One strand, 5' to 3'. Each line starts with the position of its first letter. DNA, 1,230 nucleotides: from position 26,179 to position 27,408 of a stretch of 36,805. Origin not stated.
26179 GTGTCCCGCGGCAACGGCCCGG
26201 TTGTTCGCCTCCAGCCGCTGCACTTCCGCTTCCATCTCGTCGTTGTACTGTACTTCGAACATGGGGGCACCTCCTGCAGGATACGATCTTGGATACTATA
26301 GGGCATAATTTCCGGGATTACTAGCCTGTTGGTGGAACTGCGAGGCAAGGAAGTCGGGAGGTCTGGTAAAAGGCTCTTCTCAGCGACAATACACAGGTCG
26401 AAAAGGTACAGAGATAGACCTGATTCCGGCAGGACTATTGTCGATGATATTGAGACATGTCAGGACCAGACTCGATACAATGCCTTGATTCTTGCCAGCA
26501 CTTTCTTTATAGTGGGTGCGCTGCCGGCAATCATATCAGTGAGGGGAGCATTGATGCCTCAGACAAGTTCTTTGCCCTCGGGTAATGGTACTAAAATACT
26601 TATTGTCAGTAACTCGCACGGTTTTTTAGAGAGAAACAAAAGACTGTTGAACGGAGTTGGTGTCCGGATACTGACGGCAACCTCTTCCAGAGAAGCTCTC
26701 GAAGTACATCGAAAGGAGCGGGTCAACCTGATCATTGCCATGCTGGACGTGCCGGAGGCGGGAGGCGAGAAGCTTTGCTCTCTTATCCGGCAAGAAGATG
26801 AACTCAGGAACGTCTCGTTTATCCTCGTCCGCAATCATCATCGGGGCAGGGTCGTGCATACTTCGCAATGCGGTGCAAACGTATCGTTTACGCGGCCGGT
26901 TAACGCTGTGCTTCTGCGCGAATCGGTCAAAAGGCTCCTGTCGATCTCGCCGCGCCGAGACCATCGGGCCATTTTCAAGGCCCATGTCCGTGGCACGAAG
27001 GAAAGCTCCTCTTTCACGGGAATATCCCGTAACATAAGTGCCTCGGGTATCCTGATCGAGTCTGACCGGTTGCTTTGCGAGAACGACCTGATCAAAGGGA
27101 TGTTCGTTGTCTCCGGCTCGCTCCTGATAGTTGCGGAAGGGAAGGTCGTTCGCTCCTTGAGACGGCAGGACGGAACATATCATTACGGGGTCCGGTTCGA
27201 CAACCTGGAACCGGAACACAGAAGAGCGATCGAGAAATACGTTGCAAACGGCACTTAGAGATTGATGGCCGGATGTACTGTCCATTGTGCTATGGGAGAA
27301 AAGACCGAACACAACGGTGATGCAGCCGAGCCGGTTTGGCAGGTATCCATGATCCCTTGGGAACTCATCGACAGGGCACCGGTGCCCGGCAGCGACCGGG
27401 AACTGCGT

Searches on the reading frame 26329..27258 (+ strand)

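Call 8: search_protein_families(library=pfam, max_evalue=0.1, proteins=[window:26329-27258:+])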
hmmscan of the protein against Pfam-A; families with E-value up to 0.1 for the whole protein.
window:26329-27258:+ (309 aa): 2 families
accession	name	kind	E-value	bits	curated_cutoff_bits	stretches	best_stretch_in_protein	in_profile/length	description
PF07238.19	PilZ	-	3.3e-14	53.5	22.5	1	209-306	3-101/102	PilZ domain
PF00072.30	Response_reg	-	6.5e-09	36.4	30.2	1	90-200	1-110/111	Response regulator receiver domain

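Call 29: search_protein_families(library=padloc, max_evalue=1, proteins=[window:26329-27258:+])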
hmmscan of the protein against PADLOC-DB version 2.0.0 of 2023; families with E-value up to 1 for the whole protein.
window:26329-27258:+ (309 aa): 0 families

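Call 79: search_protein_families(library=ncbifam, max_evalue=10, proteins=[window:26329-27258:+])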
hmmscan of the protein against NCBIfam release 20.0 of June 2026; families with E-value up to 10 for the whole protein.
window:26329-27258:+ (309 aa): 42 families (the best 25 are shown)
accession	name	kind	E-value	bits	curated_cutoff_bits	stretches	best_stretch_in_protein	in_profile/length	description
NF007135.0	PRK09581.1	equivalog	1.3e-07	30.8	474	1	113-251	28-168/457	PleD family two-component system response regulator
TIGR02266.1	gmx_TIGR02266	paralog_domain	3.4e-07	30.4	68.7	1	216-306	4-96/96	TIGR02266 family protein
NF045717.1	DVU0259_DivK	exception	1.4e-06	28.5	160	1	88-170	3-85/117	DVU0259 family response regulator domain-containing protein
NF041880.1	EPS_EpsF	equivalog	2.2e-06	26.4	900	1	106-207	14-117/492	response regulator EpsF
NF053512.1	nitric_RR_NosR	exception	4.3e-06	26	400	1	90-155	1-66/422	response regulator c-di-GMP phosphodiesterase, NosR family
NF011695.0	PRK15115.1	equivalog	7.6e-06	24.9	763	1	88-204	7-122/445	two-component system response regulator GlrR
NF041733.1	resp_reg_CseB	equivalog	8.1e-06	25.4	350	1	89-211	2-122/228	two-component system response regulator CseB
NF007005.1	PRK09468.1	equivalog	1.2e-05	24.9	331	1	87-212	3-124/237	osmolarity response regulator transcription factor OmpR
NF007969.0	PRK10693.1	equivalog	3.1e-05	23.2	329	1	87-193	7-112/337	two-component system response regulator RssB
NF045944.1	ResRegRpaBCyano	equivalog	5.2e-05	22.7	330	1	107-203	17-111/229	response regulator transcription factor RpaB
NF045505.1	RR_RssB_Pseudo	equivalog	6.2e-05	22.2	700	1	89-211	7-129/394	two-component system response regulator RssB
NF041946.1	LuxO_transreg_Vib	equivalog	0.00012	21.1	800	1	104-245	13-151/463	quorum-sensing sigma-54 dependent transcriptional regulator LuxO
NF012227.0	AdeR_RR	equivalog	0.0002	20.9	340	1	89-160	13-84/239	efflux system response regulator transcription factor AdeR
NF041866.1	EpsW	equivalog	0.00023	20.8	200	1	90-206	8-127/131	exopolysaccharide biosynthesis response regulator EpsW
NF050064.1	BlResRespRegCbrR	equivalog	0.00039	19.5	600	1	100-215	134-252/415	bile resistance response regulator CbrR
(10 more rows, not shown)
